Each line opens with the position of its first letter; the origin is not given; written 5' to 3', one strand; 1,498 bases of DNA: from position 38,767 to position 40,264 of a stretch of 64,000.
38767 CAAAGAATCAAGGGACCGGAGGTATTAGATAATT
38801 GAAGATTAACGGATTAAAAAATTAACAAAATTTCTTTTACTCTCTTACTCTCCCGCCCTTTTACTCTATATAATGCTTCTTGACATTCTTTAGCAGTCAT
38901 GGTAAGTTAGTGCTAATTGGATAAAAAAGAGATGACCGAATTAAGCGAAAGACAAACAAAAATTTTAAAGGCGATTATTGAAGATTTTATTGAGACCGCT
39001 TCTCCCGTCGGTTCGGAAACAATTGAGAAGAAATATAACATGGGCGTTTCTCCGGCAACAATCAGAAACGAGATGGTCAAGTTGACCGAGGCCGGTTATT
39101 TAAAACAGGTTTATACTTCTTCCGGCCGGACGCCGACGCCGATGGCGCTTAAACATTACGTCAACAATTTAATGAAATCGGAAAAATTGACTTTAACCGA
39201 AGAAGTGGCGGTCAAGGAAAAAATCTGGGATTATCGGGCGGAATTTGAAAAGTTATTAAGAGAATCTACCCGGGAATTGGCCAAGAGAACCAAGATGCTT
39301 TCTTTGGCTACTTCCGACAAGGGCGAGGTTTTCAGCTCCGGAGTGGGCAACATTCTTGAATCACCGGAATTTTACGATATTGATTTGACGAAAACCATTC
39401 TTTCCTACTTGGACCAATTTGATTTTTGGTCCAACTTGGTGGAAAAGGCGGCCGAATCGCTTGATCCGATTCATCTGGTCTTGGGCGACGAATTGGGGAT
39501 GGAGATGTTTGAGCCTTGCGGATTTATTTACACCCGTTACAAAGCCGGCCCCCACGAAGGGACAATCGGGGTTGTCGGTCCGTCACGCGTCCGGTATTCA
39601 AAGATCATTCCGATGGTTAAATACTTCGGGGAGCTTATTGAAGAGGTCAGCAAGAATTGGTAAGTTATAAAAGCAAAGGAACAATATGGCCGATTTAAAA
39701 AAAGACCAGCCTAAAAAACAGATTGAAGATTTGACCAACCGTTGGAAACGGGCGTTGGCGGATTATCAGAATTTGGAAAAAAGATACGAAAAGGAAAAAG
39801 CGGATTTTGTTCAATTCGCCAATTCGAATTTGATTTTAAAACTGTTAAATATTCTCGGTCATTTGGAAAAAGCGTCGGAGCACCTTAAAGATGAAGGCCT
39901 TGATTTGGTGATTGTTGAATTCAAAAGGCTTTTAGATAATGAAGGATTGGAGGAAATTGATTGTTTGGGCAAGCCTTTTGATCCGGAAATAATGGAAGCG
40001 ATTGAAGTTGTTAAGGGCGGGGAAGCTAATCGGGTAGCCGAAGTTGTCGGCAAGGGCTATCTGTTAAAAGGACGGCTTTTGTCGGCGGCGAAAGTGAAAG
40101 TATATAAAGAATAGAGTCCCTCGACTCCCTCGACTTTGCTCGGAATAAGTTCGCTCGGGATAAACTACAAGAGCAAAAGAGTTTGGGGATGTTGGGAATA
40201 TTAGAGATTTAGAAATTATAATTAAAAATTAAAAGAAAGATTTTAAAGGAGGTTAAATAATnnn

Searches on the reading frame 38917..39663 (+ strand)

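Call 9: search_protein_families(library=pfam, proteins=[window:38917-39663:+], max_evalue=0.01)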
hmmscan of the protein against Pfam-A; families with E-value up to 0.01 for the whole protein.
window:38917-39663:+ (248 aa): 3 families
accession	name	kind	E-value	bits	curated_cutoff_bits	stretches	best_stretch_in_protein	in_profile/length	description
PF01628.27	HrcA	-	1.7e-18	67.9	22.2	1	80-231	76-215/215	HrcA protein C terminal domain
PF03444.21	HrcA_DNA-bdg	-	0.0007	19.6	21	1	8-75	1-67/79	Winged helix-turn-helix transcription repressor, HrcA DNA-binding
PF08220.18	HTH_DeoR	-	0.003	17.7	21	0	42-66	24-48/57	DeoR-like helix-turn-helix domain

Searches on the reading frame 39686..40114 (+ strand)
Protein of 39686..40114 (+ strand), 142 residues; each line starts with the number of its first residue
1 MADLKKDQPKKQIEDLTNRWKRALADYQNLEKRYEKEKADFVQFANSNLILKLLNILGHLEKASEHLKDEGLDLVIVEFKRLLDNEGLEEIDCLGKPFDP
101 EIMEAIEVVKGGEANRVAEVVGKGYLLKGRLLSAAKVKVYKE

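Call 9: search_protein_families(library=pfam, proteins=[window:39686-40114:+], max_evalue=0.01)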
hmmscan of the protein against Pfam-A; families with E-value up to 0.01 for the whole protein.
window:39686-40114:+ (142 aa): 1 family
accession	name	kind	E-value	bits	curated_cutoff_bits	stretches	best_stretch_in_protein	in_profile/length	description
PF01025.24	GrpE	-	4.3e-32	111.5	25.8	1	8-141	22-165/165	GrpE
